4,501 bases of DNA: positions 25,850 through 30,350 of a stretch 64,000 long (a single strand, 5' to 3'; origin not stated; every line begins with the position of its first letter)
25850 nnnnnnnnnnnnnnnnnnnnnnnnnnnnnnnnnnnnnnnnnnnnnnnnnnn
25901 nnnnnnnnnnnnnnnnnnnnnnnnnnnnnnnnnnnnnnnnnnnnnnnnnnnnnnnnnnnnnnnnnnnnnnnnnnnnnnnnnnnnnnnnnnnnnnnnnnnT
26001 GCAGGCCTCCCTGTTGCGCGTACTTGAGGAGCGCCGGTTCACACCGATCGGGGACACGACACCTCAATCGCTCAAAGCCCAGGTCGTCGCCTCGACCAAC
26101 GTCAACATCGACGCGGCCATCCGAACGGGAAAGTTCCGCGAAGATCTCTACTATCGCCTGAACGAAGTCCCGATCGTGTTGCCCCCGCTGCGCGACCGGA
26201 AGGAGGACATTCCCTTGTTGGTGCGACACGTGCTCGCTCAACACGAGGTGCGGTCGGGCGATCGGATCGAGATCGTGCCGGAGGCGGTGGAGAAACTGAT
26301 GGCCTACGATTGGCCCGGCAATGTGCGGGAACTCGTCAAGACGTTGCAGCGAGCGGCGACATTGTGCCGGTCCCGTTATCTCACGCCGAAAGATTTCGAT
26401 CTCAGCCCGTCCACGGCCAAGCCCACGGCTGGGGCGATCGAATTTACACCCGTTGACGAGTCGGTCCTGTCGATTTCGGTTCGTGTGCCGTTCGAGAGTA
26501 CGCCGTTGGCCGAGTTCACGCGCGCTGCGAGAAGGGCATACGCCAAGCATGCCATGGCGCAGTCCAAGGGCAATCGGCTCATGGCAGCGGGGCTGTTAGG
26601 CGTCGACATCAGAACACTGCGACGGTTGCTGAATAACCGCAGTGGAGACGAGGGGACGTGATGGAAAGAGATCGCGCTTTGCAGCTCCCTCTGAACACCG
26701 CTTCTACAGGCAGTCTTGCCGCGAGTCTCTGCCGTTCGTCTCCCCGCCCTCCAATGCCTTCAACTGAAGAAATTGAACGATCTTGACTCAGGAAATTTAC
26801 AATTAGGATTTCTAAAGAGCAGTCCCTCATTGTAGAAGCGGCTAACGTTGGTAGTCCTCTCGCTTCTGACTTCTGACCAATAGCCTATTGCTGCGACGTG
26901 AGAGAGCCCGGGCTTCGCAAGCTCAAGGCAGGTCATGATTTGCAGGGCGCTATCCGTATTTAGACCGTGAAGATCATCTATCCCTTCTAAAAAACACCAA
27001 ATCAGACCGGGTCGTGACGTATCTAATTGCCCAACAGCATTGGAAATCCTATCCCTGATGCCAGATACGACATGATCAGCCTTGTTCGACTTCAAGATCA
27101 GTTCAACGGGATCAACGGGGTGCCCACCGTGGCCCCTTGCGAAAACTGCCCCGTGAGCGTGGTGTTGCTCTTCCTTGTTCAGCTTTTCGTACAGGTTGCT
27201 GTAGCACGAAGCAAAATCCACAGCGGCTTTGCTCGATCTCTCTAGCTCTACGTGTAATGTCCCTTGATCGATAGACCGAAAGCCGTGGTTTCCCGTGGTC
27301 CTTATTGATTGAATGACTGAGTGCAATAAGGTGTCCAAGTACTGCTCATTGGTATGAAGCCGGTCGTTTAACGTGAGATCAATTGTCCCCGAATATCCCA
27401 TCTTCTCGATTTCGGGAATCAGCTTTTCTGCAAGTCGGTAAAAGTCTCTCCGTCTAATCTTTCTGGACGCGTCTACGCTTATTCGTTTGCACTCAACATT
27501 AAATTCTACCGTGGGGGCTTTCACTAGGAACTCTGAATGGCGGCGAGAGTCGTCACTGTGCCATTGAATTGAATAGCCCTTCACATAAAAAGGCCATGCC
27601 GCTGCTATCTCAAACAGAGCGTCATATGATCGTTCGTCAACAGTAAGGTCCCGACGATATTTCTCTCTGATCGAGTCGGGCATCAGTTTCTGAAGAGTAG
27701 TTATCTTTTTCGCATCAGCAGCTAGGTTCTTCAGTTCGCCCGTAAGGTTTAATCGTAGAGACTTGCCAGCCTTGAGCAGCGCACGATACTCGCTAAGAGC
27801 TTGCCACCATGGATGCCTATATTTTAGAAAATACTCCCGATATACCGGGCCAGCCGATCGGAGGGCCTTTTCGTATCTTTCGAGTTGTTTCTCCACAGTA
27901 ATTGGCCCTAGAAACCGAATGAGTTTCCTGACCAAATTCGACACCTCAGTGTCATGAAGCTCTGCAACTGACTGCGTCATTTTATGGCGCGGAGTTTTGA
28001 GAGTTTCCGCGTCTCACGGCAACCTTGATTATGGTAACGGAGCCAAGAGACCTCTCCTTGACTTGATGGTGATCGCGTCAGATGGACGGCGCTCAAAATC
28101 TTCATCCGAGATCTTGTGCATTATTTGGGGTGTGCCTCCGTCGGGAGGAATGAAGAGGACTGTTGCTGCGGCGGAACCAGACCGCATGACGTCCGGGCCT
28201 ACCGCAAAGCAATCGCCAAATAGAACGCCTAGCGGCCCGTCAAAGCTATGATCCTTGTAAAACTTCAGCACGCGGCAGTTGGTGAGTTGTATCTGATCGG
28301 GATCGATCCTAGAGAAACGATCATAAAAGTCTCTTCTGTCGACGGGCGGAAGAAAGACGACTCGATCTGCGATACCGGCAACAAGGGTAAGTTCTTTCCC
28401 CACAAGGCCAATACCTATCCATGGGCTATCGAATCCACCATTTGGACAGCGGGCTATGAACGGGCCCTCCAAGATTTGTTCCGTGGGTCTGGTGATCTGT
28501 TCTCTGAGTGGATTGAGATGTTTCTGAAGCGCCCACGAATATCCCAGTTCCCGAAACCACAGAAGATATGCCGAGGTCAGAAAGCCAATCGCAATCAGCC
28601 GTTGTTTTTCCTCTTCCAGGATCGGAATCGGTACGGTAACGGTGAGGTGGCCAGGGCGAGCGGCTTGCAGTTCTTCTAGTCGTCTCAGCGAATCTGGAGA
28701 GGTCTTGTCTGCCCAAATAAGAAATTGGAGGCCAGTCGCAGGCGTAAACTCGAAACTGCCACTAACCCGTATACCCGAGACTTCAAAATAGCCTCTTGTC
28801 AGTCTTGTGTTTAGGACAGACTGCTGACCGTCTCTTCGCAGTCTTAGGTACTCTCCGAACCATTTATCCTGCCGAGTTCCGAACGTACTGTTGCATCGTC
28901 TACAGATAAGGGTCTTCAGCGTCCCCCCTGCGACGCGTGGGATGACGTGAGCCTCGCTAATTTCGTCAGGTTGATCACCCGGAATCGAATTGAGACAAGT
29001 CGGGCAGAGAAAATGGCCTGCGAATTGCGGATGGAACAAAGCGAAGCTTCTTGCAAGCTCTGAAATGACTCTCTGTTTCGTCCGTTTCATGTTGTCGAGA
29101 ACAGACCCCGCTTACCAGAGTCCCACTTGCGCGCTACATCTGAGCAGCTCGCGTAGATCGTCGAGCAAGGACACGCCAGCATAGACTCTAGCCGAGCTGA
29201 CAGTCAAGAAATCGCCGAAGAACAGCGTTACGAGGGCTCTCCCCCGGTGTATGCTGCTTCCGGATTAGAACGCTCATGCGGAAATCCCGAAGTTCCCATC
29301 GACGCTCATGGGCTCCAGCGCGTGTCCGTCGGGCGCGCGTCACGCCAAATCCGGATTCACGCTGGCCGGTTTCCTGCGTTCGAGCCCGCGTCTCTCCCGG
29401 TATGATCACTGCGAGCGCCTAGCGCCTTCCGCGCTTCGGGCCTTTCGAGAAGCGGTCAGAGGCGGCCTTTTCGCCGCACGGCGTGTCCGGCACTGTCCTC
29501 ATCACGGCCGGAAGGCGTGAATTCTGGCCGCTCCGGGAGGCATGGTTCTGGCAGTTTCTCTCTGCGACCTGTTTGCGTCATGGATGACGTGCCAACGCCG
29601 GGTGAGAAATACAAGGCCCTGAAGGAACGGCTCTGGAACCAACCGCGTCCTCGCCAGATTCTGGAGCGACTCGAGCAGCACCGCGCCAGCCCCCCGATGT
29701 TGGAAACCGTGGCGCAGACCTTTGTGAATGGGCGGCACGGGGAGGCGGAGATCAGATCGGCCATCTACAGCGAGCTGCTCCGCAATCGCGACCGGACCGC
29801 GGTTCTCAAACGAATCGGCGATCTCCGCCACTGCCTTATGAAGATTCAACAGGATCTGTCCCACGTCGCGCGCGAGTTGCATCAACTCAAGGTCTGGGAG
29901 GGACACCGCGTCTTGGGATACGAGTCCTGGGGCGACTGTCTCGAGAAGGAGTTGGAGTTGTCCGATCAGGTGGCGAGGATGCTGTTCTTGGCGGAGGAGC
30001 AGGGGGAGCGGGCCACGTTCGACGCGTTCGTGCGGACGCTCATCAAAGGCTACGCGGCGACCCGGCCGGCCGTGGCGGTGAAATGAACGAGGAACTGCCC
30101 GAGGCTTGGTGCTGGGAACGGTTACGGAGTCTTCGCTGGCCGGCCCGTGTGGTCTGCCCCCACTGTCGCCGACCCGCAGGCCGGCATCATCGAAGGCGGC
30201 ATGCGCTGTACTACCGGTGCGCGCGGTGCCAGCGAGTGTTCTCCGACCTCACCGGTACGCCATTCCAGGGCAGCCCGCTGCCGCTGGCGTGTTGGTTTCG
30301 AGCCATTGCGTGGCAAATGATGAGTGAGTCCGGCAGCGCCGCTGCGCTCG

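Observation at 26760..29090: AT-rich two-gene module at the island edge: an HNH(His-Me)-finger protein plus a protein with a PD-(D/E)xK-like motif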

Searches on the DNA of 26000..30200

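Call 86: search_rna_families(source=window, start=26000, end=30200, threshold=evalue, max_evalue=0.1)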
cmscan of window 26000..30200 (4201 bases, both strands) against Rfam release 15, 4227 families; matches with E-value up to 0.1: 0.
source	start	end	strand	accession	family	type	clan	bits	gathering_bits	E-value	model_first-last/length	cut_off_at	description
